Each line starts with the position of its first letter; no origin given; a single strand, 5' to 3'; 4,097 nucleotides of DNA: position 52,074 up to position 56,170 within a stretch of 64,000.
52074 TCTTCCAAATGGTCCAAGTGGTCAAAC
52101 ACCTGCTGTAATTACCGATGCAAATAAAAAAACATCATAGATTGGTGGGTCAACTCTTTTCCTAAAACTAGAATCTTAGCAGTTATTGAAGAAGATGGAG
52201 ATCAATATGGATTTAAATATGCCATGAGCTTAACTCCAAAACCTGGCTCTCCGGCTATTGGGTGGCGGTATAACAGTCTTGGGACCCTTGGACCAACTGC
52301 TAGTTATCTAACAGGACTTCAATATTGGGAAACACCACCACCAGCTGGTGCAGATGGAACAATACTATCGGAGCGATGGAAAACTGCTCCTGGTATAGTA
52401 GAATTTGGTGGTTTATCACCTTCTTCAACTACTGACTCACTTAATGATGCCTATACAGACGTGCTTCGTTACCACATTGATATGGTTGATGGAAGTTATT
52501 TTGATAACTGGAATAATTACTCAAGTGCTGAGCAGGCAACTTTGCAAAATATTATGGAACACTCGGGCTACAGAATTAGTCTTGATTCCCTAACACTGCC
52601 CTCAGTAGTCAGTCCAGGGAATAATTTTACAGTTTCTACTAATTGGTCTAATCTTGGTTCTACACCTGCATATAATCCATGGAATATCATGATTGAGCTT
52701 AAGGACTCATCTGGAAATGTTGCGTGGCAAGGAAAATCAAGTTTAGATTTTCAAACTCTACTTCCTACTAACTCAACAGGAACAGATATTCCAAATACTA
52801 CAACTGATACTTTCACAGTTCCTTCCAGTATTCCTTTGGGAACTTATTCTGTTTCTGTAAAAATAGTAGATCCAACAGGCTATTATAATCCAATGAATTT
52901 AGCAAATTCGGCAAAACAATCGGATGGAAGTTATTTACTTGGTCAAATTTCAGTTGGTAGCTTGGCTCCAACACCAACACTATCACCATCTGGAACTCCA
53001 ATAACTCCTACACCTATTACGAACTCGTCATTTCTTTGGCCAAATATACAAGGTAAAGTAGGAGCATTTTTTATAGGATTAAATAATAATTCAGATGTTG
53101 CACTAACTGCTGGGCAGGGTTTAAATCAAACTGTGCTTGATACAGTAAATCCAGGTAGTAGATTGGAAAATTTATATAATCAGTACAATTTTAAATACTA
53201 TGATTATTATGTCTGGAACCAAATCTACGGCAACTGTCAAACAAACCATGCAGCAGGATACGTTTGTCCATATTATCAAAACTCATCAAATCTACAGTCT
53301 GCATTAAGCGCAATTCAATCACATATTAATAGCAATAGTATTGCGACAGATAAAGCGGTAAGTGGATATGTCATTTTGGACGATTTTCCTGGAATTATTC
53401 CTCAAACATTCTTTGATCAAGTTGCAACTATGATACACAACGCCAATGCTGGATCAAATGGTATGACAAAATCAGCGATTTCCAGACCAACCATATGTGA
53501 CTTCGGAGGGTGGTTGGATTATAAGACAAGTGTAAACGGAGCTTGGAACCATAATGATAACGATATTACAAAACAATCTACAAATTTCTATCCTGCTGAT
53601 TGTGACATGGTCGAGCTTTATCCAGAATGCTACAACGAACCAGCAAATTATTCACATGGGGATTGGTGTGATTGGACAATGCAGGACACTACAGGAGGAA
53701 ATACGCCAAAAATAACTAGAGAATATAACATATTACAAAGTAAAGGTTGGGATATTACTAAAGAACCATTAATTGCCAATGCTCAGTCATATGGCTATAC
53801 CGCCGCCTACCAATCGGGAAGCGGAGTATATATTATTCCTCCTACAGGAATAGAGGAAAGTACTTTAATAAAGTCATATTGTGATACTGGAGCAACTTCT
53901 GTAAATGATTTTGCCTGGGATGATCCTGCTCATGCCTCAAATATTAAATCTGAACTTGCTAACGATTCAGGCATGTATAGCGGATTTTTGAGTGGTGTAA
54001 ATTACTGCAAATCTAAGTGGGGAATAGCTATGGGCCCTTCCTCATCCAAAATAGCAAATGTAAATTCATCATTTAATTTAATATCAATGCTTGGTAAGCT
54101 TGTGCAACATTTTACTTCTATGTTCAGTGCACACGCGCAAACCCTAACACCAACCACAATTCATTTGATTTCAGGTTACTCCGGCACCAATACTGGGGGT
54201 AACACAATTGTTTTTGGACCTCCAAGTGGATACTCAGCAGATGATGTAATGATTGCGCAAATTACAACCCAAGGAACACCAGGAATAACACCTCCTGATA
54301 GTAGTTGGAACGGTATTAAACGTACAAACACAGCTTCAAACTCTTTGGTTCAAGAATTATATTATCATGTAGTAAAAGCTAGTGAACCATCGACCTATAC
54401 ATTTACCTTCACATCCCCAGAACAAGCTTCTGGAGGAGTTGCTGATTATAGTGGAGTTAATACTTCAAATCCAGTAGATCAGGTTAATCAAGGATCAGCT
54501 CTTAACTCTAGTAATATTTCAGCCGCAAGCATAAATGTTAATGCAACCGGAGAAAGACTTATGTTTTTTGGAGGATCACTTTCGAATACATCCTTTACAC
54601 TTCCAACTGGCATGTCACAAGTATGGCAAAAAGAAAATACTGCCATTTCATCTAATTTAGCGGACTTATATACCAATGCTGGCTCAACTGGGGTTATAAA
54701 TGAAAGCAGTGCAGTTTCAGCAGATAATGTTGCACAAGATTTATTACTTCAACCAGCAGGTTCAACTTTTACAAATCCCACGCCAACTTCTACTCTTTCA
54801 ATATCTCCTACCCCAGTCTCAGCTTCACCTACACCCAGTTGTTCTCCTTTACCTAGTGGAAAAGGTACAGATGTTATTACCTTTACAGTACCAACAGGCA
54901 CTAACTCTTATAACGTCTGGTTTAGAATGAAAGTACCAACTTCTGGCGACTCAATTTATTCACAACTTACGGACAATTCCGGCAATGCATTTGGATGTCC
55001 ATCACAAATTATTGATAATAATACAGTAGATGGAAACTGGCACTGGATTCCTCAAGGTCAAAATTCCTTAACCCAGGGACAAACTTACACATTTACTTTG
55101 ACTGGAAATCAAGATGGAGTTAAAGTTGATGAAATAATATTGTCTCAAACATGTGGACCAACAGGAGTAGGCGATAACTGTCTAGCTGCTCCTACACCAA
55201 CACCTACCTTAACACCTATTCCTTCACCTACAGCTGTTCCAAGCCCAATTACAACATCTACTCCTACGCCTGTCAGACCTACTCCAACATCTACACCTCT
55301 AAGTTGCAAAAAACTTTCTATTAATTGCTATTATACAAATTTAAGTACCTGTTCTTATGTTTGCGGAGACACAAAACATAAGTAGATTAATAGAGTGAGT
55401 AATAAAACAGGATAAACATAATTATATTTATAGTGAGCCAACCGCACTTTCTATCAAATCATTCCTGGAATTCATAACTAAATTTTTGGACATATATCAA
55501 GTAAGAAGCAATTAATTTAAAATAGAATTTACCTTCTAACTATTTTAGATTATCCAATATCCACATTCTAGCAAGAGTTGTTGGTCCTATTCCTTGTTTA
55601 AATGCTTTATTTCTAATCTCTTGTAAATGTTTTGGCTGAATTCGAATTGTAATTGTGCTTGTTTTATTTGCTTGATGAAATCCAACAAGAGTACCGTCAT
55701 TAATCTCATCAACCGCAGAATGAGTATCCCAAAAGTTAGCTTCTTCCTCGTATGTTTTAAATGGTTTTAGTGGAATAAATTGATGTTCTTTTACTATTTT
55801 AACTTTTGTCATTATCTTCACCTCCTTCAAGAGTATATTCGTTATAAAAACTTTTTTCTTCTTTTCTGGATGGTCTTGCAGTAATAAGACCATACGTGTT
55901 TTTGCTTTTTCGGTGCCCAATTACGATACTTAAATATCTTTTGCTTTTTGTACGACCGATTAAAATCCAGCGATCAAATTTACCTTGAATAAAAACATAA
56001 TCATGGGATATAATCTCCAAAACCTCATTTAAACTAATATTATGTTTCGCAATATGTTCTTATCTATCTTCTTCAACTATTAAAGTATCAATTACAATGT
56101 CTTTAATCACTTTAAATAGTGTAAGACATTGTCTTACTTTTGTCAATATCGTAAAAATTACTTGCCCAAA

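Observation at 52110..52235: Giant surface protein split by a 1-nt frameshift in an A7 homopolymer (A8 would restore a single ORF of about 1380 aa)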

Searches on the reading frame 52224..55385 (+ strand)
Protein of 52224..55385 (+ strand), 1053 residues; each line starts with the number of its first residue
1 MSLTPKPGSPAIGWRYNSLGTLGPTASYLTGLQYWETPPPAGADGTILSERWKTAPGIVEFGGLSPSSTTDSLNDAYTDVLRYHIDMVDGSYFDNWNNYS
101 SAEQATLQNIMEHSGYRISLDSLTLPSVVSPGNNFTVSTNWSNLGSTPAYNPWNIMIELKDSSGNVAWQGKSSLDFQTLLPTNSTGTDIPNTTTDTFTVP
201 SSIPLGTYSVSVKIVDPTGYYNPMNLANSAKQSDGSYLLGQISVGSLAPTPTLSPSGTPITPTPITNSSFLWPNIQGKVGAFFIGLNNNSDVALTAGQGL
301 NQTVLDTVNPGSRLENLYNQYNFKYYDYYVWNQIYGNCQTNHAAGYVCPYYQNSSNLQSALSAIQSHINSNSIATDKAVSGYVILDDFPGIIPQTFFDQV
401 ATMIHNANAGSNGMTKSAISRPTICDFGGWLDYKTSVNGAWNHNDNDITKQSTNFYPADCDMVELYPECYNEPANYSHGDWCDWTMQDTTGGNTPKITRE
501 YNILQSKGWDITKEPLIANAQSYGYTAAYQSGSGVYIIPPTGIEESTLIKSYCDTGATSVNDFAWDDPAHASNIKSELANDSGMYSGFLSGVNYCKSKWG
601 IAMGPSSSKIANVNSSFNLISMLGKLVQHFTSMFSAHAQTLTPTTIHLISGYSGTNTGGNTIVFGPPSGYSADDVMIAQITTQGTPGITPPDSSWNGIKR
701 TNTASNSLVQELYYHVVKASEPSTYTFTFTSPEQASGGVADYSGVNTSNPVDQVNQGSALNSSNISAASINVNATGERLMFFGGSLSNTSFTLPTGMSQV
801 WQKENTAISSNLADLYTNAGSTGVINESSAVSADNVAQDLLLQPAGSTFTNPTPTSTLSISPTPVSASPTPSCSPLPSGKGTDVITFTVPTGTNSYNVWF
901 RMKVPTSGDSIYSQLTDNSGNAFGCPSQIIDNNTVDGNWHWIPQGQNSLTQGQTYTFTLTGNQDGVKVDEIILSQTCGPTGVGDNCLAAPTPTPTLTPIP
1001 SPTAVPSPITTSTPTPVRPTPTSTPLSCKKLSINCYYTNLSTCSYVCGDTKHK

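Call 5: find_encoding_contigs(protein=window:52224-55385:+, flank=10000, max_places=10)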
Protein window:52224-55385:+ (1053 aa): 3 contigs read that carry it; 1 place shown.
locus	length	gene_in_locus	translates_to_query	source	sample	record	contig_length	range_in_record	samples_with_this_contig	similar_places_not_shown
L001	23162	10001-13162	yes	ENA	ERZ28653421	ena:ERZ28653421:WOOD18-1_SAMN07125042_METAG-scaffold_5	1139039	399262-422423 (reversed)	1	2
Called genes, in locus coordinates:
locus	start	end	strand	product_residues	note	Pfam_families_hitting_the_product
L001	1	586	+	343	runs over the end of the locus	PF08545:ACP_syn_III, PF08541:ACP_syn_III_C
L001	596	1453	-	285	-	PF01209:Ubie_methyltran, PF13489:Methyltransf_23, PF13847:Methyltransf_31, PF08241:Methyltransf_11, PF08242:Methyltransf_12, PF13649:Methyltransf_25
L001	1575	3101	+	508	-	PF00109:ketoacyl-synt, PF02801:Ketoacyl-synt_C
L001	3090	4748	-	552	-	PF00106:adh_short, PF13561:adh_short_C2 (weak)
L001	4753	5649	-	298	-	PF00106:adh_short, PF08659:KR, PF13561:adh_short_C2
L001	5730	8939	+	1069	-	-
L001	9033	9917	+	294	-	PF02449:Glyco_hydro_42 (weak)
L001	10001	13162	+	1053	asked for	PF16116:DUF4832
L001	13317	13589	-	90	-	PF12441:CopG_antitoxin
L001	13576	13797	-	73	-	-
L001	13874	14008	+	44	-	-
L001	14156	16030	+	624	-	-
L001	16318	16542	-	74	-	-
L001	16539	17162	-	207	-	-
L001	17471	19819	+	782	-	PF09852:DUF2079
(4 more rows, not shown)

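Call 14: list_cluster_members(proteins=[P0001, window:52224-55382:+, window:47953-51159:+])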
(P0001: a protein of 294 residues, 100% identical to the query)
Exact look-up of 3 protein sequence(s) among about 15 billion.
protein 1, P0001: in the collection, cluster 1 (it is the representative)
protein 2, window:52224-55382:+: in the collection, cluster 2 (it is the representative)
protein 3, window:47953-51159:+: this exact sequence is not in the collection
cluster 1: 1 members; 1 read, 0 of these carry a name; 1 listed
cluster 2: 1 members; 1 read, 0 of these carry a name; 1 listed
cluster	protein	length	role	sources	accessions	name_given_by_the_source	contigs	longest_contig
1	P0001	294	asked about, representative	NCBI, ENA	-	-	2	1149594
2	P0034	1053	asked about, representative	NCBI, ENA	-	-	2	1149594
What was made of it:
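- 52224..55385 (+): ORF2 as called (1053 aa). Its ATG is an internal Met/Leu position of the family (FKYAM / FTYSM / LSYAL). It has no export signal. The identical protein P0034 is on the same contigs (calls 5, 14).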

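Call 28: find_homologous_proteins(query=window:52224-54776:+, max_evalue=0.001)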
Query seq(851 aa) (851 aa): 13 proteins with E <= 0.001 among 8000 candidates.
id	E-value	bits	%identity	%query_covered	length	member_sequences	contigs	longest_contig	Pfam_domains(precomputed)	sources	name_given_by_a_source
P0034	0.0e+0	1933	100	100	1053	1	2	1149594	PF16116.11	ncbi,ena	-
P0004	5.6e-53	198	43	28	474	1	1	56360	PF16116.11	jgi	jgi:hypothetical protein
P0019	2.3e-46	177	47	22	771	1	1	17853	PF00404.25,PF16116.11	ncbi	-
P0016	2.6e-43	166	44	28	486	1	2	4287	PF16116.11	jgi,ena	-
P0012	1.7e-40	157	39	29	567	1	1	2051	PF16116.11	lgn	-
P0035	4.4e-38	149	36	28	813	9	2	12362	PF08310.18,PF16116.11,PF11721.15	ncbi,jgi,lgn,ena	-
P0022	3.6e-35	139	37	23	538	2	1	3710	PF16116.11,PF02449.22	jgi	jgi:hypothetical protein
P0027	6.2e-34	135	40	24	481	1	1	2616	PF16116.11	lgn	-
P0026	1.3e-33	134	38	28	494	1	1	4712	PF16116.11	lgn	-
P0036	2.9e-31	127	36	28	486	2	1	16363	PF16116.11,PF02449.22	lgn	-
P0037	4.5e-17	80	29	28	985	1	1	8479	PF03160.21,PF16116.11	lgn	-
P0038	3.1e-15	74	27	39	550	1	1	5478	-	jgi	jgi:hypothetical protein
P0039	4.4e-13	66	29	23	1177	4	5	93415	PF28243.1,PF28247.1,PF28238.1,PF13385.14,PF20419.5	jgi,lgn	-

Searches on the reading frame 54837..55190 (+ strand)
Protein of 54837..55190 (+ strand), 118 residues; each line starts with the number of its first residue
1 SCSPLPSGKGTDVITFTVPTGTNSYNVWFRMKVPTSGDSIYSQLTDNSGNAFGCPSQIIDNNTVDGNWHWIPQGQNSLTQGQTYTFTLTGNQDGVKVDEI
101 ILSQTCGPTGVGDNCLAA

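Call 27: search_protein_families(library=pfam, proteins=[window:54837-55190:+], max_evalue=1)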
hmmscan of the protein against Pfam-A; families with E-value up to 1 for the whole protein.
seq(118 aa): 2 families
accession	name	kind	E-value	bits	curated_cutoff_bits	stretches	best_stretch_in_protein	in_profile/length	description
PF20009.4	GEVED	-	0.024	15.9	24.4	1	8-40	28-61/78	GEVED domain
PF04151.21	PPC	-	0.036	15.4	25.9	1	11-72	2-45/70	Bacterial pre-peptidase C-terminal domain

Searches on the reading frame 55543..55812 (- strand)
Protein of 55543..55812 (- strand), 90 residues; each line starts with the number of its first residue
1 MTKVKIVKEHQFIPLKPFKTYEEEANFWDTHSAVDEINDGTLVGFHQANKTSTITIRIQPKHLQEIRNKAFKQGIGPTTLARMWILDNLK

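Call 50: search_protein_families(library=pfam, proteins=[window:55543-55812:-], max_evalue=0.001)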
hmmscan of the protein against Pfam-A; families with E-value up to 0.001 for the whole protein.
window:55543-55812:- (90 aa): 1 family
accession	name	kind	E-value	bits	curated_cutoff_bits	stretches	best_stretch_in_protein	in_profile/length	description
PF12441.14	CopG_antitoxin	-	9.3e-08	33.2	28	1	17-85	5-76/79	CopG antitoxin of type II toxin-antitoxin system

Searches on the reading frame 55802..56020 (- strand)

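Call 50: search_protein_families(library=pfam, proteins=[window:55802-56020:-], max_evalue=0.001)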
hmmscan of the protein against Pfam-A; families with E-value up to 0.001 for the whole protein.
window:55802-56020:- (73 aa): 1 family
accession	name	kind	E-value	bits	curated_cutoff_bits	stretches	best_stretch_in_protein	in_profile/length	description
PF04365.19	BrnT_toxin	-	0.00059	20.5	34.5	1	16-55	41-77/77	Ribonuclease toxin, BrnT, of type II toxin-antitoxin system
